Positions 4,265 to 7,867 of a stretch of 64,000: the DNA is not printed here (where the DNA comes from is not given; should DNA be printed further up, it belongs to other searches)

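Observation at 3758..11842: Minimal type VIIb locus: essC-esaB followed directly by an effector module, with no esaA/essA/essB nearby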

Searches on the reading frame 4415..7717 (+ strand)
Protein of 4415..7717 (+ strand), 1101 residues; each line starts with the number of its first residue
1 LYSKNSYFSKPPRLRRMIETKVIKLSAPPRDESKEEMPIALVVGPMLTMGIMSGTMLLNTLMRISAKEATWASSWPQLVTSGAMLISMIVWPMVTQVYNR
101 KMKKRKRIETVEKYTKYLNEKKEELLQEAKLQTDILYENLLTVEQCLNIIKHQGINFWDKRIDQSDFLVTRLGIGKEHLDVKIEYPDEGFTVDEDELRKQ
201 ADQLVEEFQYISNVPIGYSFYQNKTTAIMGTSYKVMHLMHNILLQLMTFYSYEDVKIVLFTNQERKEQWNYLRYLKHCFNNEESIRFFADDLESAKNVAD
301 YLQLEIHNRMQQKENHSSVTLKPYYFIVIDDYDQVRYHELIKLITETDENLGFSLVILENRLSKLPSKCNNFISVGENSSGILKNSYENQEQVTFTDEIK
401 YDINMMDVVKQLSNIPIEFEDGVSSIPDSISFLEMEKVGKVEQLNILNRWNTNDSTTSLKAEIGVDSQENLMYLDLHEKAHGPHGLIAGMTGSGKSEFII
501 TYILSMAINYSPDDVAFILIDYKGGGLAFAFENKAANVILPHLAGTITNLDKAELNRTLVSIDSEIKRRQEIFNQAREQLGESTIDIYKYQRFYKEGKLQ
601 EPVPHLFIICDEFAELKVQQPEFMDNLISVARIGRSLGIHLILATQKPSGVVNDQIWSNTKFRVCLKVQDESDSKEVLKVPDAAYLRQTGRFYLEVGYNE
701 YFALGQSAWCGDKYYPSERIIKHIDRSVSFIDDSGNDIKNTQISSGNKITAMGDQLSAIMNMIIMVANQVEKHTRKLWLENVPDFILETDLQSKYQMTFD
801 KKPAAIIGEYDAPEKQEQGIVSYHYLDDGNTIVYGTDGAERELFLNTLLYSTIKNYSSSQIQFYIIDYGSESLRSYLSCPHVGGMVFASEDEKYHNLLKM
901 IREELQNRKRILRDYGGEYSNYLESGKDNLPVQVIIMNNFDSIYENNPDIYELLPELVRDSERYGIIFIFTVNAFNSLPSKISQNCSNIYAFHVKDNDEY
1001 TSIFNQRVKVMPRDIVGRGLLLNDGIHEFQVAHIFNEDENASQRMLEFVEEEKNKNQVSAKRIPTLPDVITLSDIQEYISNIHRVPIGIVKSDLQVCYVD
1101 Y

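Call 95: search_protein_representatives(protein=window:4415-7717:+)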
Query: 1101 residues. Proteins with E-value up to 0.001 (for the whole library): 27590; up to 1e-10: 16007; up to 1e-30: 5098. The best 150 are listed.
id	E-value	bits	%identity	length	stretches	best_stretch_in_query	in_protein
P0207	0.0e+00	1562.1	61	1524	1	1-1100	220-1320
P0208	0.0e+00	1129.4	60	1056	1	1-838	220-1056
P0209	0.0e+00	1113.5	48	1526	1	2-1099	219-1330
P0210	0.0e+00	1069.6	46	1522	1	2-1097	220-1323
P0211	0.0e+00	1068.8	43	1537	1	1-1099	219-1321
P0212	0.0e+00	1033.2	44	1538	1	1-1098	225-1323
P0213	0.0e+00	1015.5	44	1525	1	2-1100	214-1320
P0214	0.0e+00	1013.1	43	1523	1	8-1097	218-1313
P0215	1.1e-297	1006.5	44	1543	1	1-1100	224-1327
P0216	6.1e-296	1000.7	43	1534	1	1-1100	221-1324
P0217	8.9e-296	1000.2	44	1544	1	2-1096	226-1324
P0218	1.8e-295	999.1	43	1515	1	1-1100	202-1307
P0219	1.4e-293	992.9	49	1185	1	121-1094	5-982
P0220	4.9e-292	987.8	43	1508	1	3-1100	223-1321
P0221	3.2e-291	985.1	43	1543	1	2-1096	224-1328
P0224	6.1e-285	964.3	44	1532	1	5-1096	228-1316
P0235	9.6e-268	907.4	40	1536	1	8-1101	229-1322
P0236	3.3e-264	895.7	43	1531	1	1-1090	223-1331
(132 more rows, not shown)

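Call 97: list_cluster_members(proteins=[P0207, P0209, P0210, P0211, P0212, P0215, P0220, P0224, P0235, P0236])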
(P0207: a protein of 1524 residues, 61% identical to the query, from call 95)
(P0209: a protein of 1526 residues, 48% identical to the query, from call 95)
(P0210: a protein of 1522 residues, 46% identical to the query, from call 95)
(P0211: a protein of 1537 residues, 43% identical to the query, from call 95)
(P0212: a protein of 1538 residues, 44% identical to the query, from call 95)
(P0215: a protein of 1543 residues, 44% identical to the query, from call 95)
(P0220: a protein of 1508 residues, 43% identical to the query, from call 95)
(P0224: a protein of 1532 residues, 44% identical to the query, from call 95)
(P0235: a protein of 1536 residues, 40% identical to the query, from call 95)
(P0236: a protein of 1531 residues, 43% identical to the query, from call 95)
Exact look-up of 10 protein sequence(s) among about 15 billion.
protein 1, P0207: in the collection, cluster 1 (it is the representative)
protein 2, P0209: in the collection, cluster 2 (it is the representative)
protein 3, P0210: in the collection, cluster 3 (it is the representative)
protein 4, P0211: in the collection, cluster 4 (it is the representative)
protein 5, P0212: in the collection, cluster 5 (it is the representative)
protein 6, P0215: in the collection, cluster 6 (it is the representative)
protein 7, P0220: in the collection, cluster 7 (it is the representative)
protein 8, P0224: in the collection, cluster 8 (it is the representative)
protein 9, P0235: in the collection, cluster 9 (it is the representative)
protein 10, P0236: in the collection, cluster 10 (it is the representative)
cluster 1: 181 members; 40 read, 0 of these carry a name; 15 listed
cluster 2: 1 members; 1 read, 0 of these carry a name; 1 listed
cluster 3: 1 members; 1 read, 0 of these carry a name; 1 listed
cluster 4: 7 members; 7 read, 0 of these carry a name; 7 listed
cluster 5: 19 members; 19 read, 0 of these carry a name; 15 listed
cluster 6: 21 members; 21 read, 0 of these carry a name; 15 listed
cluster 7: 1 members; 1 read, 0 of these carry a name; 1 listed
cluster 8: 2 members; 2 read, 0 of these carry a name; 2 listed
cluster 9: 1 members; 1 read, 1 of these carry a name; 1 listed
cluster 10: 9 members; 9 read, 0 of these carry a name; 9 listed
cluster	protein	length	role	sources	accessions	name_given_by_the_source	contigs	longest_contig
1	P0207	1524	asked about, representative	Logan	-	-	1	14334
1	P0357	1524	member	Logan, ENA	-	-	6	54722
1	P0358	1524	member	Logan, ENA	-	-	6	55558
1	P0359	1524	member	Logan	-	-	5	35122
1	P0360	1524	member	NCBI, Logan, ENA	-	-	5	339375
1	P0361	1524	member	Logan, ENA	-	-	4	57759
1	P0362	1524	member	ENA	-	-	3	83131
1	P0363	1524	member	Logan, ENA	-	-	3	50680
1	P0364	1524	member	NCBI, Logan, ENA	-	-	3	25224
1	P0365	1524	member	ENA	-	-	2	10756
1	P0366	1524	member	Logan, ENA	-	-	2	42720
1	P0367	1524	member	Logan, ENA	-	-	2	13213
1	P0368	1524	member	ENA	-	-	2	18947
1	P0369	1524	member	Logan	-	-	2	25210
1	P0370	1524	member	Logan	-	-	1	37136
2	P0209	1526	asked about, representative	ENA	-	-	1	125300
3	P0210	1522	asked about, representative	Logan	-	-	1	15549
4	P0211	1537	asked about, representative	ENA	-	-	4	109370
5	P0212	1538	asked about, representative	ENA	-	-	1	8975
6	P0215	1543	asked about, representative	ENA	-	-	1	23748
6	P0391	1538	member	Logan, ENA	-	-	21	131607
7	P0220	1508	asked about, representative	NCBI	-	-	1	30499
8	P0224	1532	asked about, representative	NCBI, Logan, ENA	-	-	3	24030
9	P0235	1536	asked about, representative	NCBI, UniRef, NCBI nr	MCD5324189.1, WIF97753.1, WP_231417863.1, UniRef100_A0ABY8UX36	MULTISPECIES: type VII secretion protein EssC [Pontibacillus] | Type VII secretion protein EssC n=1 Tax=Pontibacillus chungwhensis TaxID=265426 ...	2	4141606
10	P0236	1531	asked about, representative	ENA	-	-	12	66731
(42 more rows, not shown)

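Call 98: find_encoding_contigs(protein=P0211, flank=10000, max_places=2)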
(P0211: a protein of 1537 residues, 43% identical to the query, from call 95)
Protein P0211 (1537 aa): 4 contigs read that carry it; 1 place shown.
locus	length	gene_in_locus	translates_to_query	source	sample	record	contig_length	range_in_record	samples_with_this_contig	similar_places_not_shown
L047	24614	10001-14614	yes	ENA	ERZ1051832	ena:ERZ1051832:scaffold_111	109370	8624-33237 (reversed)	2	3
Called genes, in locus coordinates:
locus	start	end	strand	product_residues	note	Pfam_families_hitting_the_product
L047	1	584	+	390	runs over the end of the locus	PF02195:ParB_N, PF17762:HTH_ParB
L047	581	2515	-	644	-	PF00912:Transgly, PF00905:Transpeptidase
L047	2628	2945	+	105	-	-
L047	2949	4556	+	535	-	PF03485:Arg_tRNA_synt_N, PF01406:tRNA-synt_1e (faint), PF00133:tRNA-synt_1 (faint), PF00750:tRNA-synt_1d, PF05746:DALR_1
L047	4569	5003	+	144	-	-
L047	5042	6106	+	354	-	PF03462:PCRF, PF00472:RF-1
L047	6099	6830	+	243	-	PF05175:MTS, PF06325:PrmA (weak), PF07669:Eco57I, PF13649:Methyltransf_25 (weak), PF13847:Methyltransf_31 (weak)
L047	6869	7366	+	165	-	PF09551:Spore_II_R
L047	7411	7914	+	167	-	PF02659:Mntp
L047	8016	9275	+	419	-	PF00275:EPSP_synthase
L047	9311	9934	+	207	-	-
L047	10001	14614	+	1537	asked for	PF01580:FtsK_SpoIIIE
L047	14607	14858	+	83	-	-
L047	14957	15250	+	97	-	PF06013:WXG100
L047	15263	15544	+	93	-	PF06013:WXG100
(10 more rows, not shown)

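Call 101: find_encoding_contigs(protein=P0209, flank=10000, max_places=1)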
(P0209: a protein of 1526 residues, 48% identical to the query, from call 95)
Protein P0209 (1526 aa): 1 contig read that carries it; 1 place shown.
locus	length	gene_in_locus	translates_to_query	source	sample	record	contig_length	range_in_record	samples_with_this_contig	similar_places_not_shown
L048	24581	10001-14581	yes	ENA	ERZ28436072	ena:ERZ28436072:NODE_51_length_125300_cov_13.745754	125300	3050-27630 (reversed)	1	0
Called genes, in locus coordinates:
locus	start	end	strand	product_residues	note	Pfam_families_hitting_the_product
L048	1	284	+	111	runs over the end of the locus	PF05103:DivIVA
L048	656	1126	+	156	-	PF13413:HTH_25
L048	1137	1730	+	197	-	PF01066:CDP-OH_P_transf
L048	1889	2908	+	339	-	PF00154:RecA_N, PF06745:ATPase, PF08423:Rad51, PF01637:ATPase_2 (faint), PF13479:AAA_24 (weak), PF21096:RecA_C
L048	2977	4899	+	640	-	PF02861:Clp_N, PF23569:NBD_SMAX1, PF05621:TniB (faint), PF13191:AAA_16 (weak), PF00004:AAA, PF17871:AAA_lid_9, PF07724:AAA_2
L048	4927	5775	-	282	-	-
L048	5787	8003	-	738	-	PF12846:AAA_10 (faint), PF17854:FtsK_alpha, PF01580:FtsK_SpoIIIE, PF09397:FtsK_gamma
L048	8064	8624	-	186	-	PF05067:Mn_catalase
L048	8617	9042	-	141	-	PF12652:CotJB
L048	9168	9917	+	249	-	-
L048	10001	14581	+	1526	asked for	PF01580:FtsK_SpoIIIE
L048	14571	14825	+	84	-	-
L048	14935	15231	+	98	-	-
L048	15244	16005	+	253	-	PF05135:Phage_connect_1 (faint)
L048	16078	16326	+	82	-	-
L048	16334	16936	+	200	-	-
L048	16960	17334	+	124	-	PF13780:DUF4176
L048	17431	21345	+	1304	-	-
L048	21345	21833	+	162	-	-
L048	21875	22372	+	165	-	PF18955:DUF5698, PF10035:DUF2179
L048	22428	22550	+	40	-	-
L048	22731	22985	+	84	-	PF02576:RimP_N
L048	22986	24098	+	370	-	PF08529:NusA_N, PF00575:S1 (faint), PF13184:KH_NusA_1st, PF26594:KH_NusA_2nd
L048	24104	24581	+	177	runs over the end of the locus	-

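Call 102: find_encoding_contigs(protein=P0391, flank=10000, max_places=1)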
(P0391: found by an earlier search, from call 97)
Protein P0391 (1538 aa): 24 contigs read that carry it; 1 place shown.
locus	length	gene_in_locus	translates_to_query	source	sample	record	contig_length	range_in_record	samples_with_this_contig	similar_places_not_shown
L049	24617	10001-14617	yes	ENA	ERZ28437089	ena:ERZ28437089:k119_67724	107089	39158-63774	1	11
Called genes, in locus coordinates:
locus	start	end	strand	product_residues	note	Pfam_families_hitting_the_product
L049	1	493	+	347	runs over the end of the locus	PF02163:Peptidase_M50, PF00595:PDZ, PF13180:PDZ_2, PF17820:PDZ_6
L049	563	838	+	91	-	-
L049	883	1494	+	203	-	-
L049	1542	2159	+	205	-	PF01066:CDP-OH_P_transf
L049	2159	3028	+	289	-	PF02666:PS_Dcarbxylase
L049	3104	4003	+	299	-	-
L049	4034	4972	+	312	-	-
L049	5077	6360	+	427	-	-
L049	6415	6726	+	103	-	PF06013:WXG100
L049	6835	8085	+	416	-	-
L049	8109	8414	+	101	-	-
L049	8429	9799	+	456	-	-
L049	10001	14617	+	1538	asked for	PF00498:FHA (weak), PF01580:FtsK_SpoIIIE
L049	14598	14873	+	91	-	-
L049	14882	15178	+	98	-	-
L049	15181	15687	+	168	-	-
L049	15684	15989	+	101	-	-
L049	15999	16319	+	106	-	PF06013:WXG100 (weak)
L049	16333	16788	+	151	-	-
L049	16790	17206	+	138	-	-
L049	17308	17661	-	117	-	-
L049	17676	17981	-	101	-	-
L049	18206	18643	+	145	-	-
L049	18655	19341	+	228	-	PF20582:UPF0758_N, PF04002:RadC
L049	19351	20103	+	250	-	PF04085:MreC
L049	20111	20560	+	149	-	-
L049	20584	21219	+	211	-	PF01551:Peptidase_M23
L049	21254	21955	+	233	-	PF02163:Peptidase_M50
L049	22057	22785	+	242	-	-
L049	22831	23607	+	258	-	PF04542:Sigma70_r2, PF04539:Sigma70_r3 (faint), PF04545:Sigma70_r4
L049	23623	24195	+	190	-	-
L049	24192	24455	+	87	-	PF12637:TSCPD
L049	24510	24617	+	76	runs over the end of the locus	PF05239:PRC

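Call 103: find_encoding_contigs(protein=P0220, flank=10000, max_places=1)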
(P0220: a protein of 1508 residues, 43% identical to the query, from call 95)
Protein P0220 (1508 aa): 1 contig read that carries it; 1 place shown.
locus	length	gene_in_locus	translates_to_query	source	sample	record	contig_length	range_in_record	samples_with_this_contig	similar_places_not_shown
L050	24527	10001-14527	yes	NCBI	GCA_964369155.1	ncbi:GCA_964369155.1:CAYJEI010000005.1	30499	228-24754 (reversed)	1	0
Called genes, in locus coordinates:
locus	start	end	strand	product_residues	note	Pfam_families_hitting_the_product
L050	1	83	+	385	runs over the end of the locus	-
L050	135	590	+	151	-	PF02620:YceD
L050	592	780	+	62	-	PF01783:Ribosomal_L32p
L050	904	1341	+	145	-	PF02381:MraZ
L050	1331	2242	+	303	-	PF01795:Methyltransf_5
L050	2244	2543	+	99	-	-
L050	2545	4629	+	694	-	PF03717:PBP_dimer, PF00905:Transpeptidase, PF03793:PASTA (faint)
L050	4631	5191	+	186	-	PF01569:PAP2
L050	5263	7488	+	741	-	PF02901:PFL-like, PF01228:Gly_radical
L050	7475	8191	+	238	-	PF13353:Fer4_12, PF04055:Radical_SAM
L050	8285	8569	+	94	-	-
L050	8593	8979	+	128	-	-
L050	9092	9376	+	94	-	-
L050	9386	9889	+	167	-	-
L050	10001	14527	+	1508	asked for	PF00498:FHA, PF01580:FtsK_SpoIIIE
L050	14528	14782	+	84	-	-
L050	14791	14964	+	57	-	-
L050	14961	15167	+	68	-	-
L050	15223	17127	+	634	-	PF03717:PBP_dimer, PF00905:Transpeptidase, PF03793:PASTA (weak)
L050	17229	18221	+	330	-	PF00953:Glycos_transf_4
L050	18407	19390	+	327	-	PF00579:tRNA-synt_1b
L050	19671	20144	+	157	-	-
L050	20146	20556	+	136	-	PF00293:NUDIX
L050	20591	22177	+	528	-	PF00005:ABC_tran, PF02463:SMC_N (faint), PF13304:AAA_21 (faint), PF12848:ABC_tran_Xtn, PF00005:ABC_tran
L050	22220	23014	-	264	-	PF06182:ABC2_membrane_6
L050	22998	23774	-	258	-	-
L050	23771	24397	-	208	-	PF00005:ABC_tran, PF13304:AAA_21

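Call 104: find_encoding_contigs(protein=P0236, flank=10000, max_places=1)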
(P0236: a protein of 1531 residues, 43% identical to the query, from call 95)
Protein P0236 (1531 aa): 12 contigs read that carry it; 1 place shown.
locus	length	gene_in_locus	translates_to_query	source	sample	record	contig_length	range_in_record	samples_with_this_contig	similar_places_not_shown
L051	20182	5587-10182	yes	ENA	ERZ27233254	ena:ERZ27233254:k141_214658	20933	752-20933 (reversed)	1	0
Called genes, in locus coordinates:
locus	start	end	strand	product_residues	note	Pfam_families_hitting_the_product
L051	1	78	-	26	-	?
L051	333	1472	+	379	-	-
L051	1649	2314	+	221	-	PF01327:Pep_deformylase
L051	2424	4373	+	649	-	PF00270:DEAD (faint), PF04851:ResIII, PF17757:UvrB_inter, PF27431:UvrB_3rd, PF00271:Helicase_C, PF12344:UvrB, PF02151:UVR (weak)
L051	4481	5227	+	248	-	-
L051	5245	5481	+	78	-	-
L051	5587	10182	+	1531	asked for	PF00498:FHA (faint), PF01580:FtsK_SpoIIIE, PF13555:AAA_29 (faint), PF01580:FtsK_SpoIIIE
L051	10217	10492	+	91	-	-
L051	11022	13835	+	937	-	PF00005:ABC_tran (faint), PF02463:SMC_N (faint), PF03193:RsgA_GTPase (faint), PF13191:AAA_16 (faint), PF13555:AAA_29 (faint), PF20703:nSTAND1 (faint), PF17760:UvrA_inter, PF17755:UvrA_DNA-bind, +1 more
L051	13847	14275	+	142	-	PF04020:Phage_holin_4_2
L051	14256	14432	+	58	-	PF01790:LGT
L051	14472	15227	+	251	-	PF01790:LGT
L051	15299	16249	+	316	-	PF01933:CofD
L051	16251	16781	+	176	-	PF10298:WhiA_N, PF14527:LAGLIDADG_WhiA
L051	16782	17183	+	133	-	PF14527:LAGLIDADG_WhiA, PF02650:HTH_WhiA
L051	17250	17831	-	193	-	PF00574:CLP_protease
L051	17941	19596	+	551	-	PF00485:PRK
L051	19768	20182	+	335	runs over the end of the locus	PF00044:Gp_dh_N, PF02800:Gp_dh_C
